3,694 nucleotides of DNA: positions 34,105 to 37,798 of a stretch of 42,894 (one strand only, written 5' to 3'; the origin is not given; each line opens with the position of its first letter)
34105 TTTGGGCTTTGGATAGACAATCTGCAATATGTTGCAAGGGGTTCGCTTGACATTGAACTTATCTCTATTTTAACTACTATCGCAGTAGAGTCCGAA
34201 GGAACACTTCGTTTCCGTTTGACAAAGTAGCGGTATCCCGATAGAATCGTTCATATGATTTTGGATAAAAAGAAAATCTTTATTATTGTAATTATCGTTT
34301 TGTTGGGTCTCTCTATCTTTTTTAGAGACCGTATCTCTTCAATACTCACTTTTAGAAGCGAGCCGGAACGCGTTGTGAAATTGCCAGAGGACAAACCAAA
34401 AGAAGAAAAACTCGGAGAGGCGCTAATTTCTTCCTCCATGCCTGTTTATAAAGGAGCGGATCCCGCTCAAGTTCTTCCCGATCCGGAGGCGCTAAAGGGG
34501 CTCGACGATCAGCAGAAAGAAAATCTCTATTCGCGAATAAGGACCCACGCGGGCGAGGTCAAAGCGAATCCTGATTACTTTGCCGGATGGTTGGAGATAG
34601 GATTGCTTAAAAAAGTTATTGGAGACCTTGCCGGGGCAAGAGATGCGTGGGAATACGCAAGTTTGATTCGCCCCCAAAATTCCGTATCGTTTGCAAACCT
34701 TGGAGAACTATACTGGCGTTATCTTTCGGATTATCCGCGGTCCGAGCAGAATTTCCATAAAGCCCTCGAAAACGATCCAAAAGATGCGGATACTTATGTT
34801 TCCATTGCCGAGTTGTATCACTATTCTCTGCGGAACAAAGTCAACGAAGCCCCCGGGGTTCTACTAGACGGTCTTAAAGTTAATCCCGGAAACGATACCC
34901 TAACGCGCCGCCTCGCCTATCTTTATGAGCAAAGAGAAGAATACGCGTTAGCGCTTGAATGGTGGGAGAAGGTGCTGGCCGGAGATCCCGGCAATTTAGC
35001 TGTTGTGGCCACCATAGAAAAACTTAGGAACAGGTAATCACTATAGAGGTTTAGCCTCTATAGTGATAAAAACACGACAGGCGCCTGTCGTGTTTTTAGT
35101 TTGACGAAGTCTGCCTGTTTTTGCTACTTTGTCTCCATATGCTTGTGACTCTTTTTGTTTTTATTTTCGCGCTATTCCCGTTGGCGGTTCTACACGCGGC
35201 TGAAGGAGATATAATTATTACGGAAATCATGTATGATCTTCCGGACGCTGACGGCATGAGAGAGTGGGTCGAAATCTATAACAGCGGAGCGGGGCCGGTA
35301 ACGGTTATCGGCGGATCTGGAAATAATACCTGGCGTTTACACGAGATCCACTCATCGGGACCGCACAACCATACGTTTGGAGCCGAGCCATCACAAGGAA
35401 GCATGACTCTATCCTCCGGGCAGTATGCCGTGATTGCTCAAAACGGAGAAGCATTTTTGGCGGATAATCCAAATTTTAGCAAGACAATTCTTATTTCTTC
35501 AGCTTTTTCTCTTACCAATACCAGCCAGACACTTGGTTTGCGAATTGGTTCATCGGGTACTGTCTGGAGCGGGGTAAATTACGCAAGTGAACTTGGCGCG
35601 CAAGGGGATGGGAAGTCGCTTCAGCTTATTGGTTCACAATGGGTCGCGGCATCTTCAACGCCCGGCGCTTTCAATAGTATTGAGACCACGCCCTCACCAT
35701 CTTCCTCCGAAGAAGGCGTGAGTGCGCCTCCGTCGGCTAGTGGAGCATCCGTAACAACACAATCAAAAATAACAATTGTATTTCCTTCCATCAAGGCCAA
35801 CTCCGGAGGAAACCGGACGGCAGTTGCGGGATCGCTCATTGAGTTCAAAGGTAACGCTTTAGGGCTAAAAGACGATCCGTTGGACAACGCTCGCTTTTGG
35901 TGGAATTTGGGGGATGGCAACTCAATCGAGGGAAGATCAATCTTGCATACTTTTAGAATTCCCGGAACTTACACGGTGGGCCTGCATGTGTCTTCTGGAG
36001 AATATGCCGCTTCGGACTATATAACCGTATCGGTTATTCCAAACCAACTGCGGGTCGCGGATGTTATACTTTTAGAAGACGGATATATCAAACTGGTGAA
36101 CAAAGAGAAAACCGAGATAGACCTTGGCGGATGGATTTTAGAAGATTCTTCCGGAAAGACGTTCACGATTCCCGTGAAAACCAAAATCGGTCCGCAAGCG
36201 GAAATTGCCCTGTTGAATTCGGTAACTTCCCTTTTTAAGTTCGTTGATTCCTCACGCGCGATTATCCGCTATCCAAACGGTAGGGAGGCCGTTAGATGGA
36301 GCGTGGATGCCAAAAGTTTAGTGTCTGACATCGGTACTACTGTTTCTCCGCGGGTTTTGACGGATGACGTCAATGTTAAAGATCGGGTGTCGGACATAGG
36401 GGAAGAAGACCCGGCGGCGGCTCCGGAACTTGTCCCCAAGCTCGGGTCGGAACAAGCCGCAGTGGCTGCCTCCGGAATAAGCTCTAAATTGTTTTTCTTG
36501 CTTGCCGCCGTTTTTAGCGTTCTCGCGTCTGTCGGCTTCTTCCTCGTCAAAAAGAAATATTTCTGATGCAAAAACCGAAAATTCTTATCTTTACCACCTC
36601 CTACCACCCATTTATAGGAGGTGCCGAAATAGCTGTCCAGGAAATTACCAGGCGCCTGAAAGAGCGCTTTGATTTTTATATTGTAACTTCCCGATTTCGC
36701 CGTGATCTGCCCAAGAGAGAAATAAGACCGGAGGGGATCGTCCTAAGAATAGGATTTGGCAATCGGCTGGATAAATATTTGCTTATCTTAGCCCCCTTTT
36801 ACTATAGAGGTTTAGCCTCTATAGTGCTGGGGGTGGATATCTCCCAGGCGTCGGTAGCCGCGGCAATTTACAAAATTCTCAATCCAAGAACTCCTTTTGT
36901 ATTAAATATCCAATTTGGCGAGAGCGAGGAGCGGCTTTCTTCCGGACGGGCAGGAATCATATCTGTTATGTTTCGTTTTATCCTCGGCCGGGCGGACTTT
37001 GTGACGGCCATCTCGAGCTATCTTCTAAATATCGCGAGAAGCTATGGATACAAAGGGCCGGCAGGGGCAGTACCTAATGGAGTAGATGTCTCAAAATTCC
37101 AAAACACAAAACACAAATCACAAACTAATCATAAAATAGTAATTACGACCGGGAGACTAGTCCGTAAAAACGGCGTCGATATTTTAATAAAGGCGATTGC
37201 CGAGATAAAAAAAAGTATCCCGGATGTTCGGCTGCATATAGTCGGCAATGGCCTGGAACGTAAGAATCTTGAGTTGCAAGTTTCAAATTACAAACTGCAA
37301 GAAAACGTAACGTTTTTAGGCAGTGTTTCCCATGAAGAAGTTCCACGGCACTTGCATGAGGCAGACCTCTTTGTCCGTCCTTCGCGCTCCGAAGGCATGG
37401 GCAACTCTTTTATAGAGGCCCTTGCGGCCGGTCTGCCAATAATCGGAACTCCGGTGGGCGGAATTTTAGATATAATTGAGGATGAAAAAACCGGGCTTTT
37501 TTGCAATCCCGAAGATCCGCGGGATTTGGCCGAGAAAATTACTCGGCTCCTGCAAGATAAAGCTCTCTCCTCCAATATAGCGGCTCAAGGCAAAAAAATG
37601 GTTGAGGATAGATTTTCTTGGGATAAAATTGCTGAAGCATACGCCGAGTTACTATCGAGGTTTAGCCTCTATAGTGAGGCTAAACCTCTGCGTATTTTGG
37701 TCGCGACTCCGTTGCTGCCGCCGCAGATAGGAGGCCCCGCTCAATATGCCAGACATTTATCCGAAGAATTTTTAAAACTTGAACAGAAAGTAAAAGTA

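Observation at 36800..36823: The same 24-nt REP insertion yields the identical octapeptide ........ in a glycosyltransferase and in the RAYT itself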

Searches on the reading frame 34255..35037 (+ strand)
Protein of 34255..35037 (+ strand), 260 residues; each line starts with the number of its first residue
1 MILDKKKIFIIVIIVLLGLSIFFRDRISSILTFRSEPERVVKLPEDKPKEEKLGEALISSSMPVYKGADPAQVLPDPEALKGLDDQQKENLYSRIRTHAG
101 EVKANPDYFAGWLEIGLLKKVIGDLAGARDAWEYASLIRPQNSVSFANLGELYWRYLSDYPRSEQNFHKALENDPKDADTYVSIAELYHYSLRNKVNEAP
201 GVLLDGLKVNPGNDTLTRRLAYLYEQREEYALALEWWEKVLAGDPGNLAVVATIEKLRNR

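Call 14: search_protein_families(library=pfam, proteins=[window:34255-35037:+])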
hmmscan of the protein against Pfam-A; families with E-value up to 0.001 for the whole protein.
window:34255-35037:+ (260 aa): 9 families
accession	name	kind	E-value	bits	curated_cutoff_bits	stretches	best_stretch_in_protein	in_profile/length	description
PF23914.1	TPR_CcmH_CycH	-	2.6e-10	40.8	42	1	141-242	48-149/158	Cytochrome c-type biogenesis protein H TPR domain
PF13431.12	TPR_17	-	3e-09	36.8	24.4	0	169-194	4-27/34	Tetratricopeptide repeat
PF07719.23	TPR_2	-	1.2e-06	28.6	27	0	219-245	6-32/34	Tetratricopeptide repeat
PF13432.12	TPR_16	-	2e-06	28.5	32.7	0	203-247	20-64/65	Tetratricopeptide repeat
PF13414.12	TPR_11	-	8.6e-06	25.8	26.8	0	160-189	10-39/42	TPR repeat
PF00515.34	TPR_1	-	4.1e-05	23.7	27.8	0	219-242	6-29/34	Tetratricopeptide repeat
PF13424.12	TPR_12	-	0.00018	22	30.1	0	217-242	6-31/77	Tetratricopeptide repeat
PF14559.12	TPR_19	-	0.00028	21.6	25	0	207-249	18-59/68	Tetratricopeptide repeat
PF13176.12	TPR_7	-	0.00028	21.2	27.9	0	219-247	4-34/36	Tetratricopeptide repeat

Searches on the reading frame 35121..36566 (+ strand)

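Call 14: search_protein_families(library=pfam, proteins=[window:35121-36566:+])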
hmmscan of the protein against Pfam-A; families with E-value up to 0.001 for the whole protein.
window:35121-36566:+ (481 aa): 3 families
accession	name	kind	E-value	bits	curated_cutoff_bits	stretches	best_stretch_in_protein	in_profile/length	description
PF00932.25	LTD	-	2.2e-19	70.3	34.3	2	26-140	3-94/109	Lamin Tail Domain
PF18911.6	PKD_4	-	6.2e-11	42.6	27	1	226-297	6-75/85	PKD domain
PF00801.26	PKD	-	3.8e-08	33.6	23.5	1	233-305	10-80/80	PKD domain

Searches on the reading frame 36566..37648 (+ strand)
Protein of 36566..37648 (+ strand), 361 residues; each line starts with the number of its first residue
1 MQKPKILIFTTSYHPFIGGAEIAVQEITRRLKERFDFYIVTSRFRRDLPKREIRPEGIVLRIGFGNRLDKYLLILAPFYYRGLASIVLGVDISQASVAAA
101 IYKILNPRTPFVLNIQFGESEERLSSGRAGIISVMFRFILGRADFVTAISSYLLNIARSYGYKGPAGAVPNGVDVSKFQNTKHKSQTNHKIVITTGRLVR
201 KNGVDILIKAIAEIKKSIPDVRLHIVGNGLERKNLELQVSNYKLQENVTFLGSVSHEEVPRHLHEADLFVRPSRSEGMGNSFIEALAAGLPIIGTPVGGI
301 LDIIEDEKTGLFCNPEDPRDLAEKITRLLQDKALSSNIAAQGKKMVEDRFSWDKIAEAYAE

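Call 19: find_homologous_proteins(query=window:36566-37648:+)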
Query window:36566-37648:+ (361 aa): 2683 proteins with E <= 0.001 among 8000 candidates; the best 120 are listed.
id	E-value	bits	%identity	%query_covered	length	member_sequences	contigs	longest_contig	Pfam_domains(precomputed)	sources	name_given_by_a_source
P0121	2.0e-144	499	61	100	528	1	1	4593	PF00534.27,PF13579.13,PF13524.13,PF13439.13,PF20706.4,PF13692.13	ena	-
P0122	1.1e-139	484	61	99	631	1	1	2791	PF00534.27,PF13579.13,PF13524.13,PF13439.13,PF20706.4,PF13692.13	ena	-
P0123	2.6e-128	446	57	99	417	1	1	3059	PF00534.27,PF13579.13,PF13524.13,PF13439.13,PF20706.4,PF13692.13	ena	-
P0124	3.2e-128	446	58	100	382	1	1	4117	PF00534.27,PF13524.13,PF13439.13,PF20706.4,PF13692.13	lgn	-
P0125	1.6e-126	440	55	99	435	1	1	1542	PF00534.27,PF13579.13,PF13524.13,PF13439.13,PF20706.4,PF13692.13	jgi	-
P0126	1.9e-121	424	55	99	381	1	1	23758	PF00534.27,PF13579.13,PF13524.13,PF13439.13,PF20706.4,PF13692.13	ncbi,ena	-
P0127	1.9e-121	424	56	100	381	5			PF00534.27,PF13524.13,PF13439.13,PF13692.13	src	-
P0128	6.4e-120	419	53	100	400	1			PF00534.27,PF13579.13,PF13524.13,PF13439.13,PF20706.4,PF13692.13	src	-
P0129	9.4e-115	402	52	99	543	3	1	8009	PF00534.27,PF13579.13,PF13524.13,PF13439.13,PF20706.4,PF13692.13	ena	-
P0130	9.5e-115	402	53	99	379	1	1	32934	PF00534.27,PF13579.13,PF13524.13,PF13439.13,PF20706.4,PF13692.13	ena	-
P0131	7.5e-112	392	52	99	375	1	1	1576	PF00534.27,PF13579.13,PF13524.13,PF13439.13,PF20706.4,PF13692.13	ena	-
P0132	1.0e-109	385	54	99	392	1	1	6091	PF00534.27,PF13579.13,PF13524.13,PF13439.13,PF20706.4,PF13692.13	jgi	jgi:glycosyltransferase involved in cell wall biosynthesis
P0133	2.6e-105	371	51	99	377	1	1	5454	PF00534.27,PF13579.13,PF13524.13,PF13439.13,PF20706.4,PF13692.13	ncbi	-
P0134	5.0e-103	363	50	99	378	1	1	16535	PF00534.27,PF13579.13,PF13524.13,PF13439.13,PF20706.4,PF13692.13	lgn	-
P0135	4.3e-99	350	50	99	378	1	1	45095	PF00534.27,PF13579.13,PF13524.13,PF13439.13,PF20706.4,PF13692.13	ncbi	-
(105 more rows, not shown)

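Call 36: find_encoding_contigs(protein=P0121, flank=5000, max_places=2)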
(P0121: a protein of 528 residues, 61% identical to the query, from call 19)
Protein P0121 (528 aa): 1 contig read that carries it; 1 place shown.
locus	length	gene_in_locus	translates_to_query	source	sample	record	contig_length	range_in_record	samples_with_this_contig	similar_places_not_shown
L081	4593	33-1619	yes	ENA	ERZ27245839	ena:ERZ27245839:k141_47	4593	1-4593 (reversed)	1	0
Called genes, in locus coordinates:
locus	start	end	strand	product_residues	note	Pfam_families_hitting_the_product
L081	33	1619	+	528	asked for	PF13439:Glyco_transf_4, PF13579:Glyco_trans_4_4, PF20706:GT4-conflict, PF00534:Glycos_transf_1, PF13692:Glyco_trans_1_4, PF13524:Glyco_trans_1_2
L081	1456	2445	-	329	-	PF00534:Glycos_transf_1 (weak)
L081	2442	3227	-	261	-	PF00535:Glycos_transf_2, PF10111:Glyco_tranf_2_2 (weak)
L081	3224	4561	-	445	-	PF02543:Carbam_trans_N, PF16861:Carbam_trans_C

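Call 43: find_encoding_contigs(protein=P0122, flank=3000, max_places=1)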
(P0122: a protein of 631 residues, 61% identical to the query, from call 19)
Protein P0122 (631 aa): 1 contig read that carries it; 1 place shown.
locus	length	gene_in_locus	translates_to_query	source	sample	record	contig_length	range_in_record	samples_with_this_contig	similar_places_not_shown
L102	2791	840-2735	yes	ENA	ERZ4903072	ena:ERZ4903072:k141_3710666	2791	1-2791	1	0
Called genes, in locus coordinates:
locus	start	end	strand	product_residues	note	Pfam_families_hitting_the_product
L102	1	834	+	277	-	?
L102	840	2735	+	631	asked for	PF13439:Glyco_transf_4, PF13579:Glyco_trans_4_4 (faint), PF20706:GT4-conflict, PF00534:Glycos_transf_1, PF13692:Glyco_trans_1_4, PF13524:Glyco_trans_1_2, PF00534:Glycos_transf_1 (weak)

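Call 44: find_encoding_contigs(protein=P0123, flank=3000, max_places=1)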
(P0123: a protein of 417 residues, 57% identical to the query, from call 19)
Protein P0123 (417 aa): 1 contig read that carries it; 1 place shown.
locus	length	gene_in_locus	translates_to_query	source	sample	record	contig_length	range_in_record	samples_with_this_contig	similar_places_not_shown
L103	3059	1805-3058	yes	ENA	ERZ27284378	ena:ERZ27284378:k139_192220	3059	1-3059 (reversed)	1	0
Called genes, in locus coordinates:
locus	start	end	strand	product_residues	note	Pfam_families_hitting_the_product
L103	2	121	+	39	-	?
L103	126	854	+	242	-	-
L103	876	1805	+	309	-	-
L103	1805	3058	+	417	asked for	PF13439:Glyco_transf_4, PF13579:Glyco_trans_4_4 (faint), PF20706:GT4-conflict (weak), PF00534:Glycos_transf_1, PF13692:Glyco_trans_1_4, PF13524:Glyco_trans_1_2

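Call 45: find_encoding_contigs(protein=P0124, flank=3000, max_places=1)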
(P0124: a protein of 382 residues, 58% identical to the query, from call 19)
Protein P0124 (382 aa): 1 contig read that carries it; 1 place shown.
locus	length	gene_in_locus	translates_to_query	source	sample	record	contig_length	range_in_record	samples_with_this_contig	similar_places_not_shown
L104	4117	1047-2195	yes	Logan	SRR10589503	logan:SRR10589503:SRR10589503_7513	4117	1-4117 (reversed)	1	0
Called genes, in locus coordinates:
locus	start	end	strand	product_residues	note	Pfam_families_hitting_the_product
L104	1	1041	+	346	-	?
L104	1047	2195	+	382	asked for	PF20706:GT4-conflict, PF13439:Glyco_transf_4, PF00534:Glycos_transf_1, PF13692:Glyco_trans_1_4, PF13524:Glyco_trans_1_2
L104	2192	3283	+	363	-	PF13439:Glyco_transf_4 (weak), PF13579:Glyco_trans_4_4 (faint), PF20706:GT4-conflict, PF00534:Glycos_transf_1, PF13692:Glyco_trans_1_4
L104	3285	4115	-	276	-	?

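Call 46: find_encoding_contigs(protein=P0129, flank=5000, max_places=1)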
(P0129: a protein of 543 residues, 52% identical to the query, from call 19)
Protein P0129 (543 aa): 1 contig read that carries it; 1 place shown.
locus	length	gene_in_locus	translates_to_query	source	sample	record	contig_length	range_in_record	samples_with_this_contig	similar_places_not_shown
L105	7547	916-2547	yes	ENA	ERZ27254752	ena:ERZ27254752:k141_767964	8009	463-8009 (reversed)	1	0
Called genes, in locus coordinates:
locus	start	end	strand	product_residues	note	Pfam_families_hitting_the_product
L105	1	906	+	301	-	?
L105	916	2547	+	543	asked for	PF13439:Glyco_transf_4, PF13579:Glyco_trans_4_4 (faint), PF20706:GT4-conflict, PF00534:Glycos_transf_1, PF13692:Glyco_trans_1_4, PF13524:Glyco_trans_1_2, PF13439:Glyco_transf_4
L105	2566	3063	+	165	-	PF00534:Glycos_transf_1, PF13692:Glyco_trans_1_4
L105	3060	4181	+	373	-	PF13439:Glyco_transf_4, PF13579:Glyco_trans_4_4 (weak), PF20706:GT4-conflict, PF00534:Glycos_transf_1, PF13692:Glyco_trans_1_4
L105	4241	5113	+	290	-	PF00106:adh_short (weak), PF01073:3Beta_HSD, PF01370:Epimerase, PF02719:Polysacc_synt_2 (weak), PF04321:RmlD_sub_bind (weak), PF05368:NmrA (faint), PF13460:NAD_binding_10, PF16363:GDP_Man_Dehyd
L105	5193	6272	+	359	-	PF20706:GT4-conflict (faint), PF00534:Glycos_transf_1, PF13692:Glyco_trans_1_4, PF13524:Glyco_trans_1_2 (weak)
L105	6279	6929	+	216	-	PF13489:Methyltransf_23, PF08241:Methyltransf_11 (weak)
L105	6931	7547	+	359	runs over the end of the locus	?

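Call 56: search_protein_families(library=ncbifam, proteins=[window:36566-37648:+], max_evalue=0.01)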
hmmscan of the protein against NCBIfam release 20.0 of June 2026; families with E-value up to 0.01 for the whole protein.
window:36566-37648:+ (361 aa): 52 families (the best 25 are shown)
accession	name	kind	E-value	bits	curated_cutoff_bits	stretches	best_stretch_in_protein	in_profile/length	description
NF041876.1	EPS_EpsE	equivalog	8e-44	150.4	400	1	142-357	161-387/389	exopolysaccharide biosynthesis GT4 family glycosyltransferase EpsE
TIGR03088.1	stp2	hypoth_equivalog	3.4e-35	121.8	409.05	1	169-360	165-367/374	TIGR03088 family PEP-CTERM/XrtA system glycosyltransferase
TIGR03999.1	thiol_BshA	equivalog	1.8e-33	116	273.7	1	134-360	136-367/375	N-acetyl-alpha-D-glucosaminyl L-malate synthase BshA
TIGR04063.1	stp3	hypoth_equivalog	5.9e-29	101.2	442.05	1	137-360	152-389/397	TIGR04063 family PEP-CTERM/XrtA system glycosyltransferase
NF047684.1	TeichurnBiosyTuaC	equivalog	2.5e-28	99.1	550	1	135-358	157-381/391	teichuronic acid biosynthesis protein TuaC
NF038229.1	Glyco4_Geo_Pelo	equivalog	1.8e-25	89.7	400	1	168-360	137-330/338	GPMC system family 4 glycosyltransferase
NF047880.1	glyco_SdgA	exception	1.9e-24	86.1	800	1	154-347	281-472/488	serine-aspartate repeat adhesin O-glycosyltransferase SdgA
TIGR02149.1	glgA_Coryne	subfamily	2e-23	83.2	302.4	1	169-358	174-382/391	glycogen synthase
TIGR04047.1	MSMEG_0565_glyc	hypoth_equivalog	2.2e-23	82.9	259.85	1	146-359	142-367/373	MSMEG_0565 family glycosyltransferase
NF038255.1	exopoly_VpsD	equivalog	1e-22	80.5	300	1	141-360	155-373/381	VpsD family glycosyltransferase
TIGR04157.1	glyco_rSAM_CFB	subfamily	3.8e-22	78.8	400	1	181-360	219-403/406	TIGR04157 family glycosyltransferase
NF049988.1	MGlcDAGSynMgs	equivalog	6.5e-22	78.4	400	1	186-347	210-369/398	alpha-monoglucosyldiacylglycerol synthase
NF046085.1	XrtY_assoc_Gly1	equivalog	1.4e-21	76.8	400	1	169-360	187-378/387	XrtY-associated glycosyltransferase XYAG1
TIGR03449.1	mycothiol_MshA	equivalog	1.5e-21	76.8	462.5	1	169-358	193-395/406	D-inositol-3-phosphate glycosyltransferase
NF012028.0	PRK15484.1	subfamily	6.4e-21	74.9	618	1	150-360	147-372/380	lipopolysaccharide N-acetylglucosaminyltransferase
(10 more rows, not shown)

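Call 60: predict_structure(alignment_id=A2)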
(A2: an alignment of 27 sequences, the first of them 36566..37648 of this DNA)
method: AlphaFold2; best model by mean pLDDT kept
length: 361 residues; sequences in the alignment: 27
mean_pLDDT: 93.3   pTM: 0.88
mean pLDDT of the five models: 93.3, 93.1, 92.5, 92.2, 91.5
residues with pLDDT >= 90: 303; 70-90: 49; 50-70: 9; < 50: 0
segments of 3 or more residues with pLDDT < 50: none
pLDDT, mean of each block of 10 residues (from residue 1): 92 81 92 96 93 94 93 94 94 96 97 91 87 96 97 95 96 88 68 94 97 96 96 98 98 90 95 88 96 95 96 97 98 97 96 94 89
secondary structure, 60 per line:
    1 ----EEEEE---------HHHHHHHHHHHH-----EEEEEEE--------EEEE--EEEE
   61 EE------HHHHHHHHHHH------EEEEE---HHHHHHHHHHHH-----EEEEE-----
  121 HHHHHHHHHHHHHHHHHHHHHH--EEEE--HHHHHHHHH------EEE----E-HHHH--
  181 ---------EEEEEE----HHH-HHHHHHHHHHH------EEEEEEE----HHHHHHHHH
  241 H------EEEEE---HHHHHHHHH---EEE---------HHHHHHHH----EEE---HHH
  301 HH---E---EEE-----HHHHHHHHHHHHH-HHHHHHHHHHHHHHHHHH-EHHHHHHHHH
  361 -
elements in order: E5-9 H19-30 E36-42 E51-54 E57-62 H69-79 E86-90 H94-105 E111-115 H121-142 E145-148 H151-159 E166-168 H175-178 E190-195 H204-214 E221-227 H232-241 E248-252 H256-264 E268-270 H280-287 E292-294 H298-302 E310-312 H318-330 H332-349 H352-360
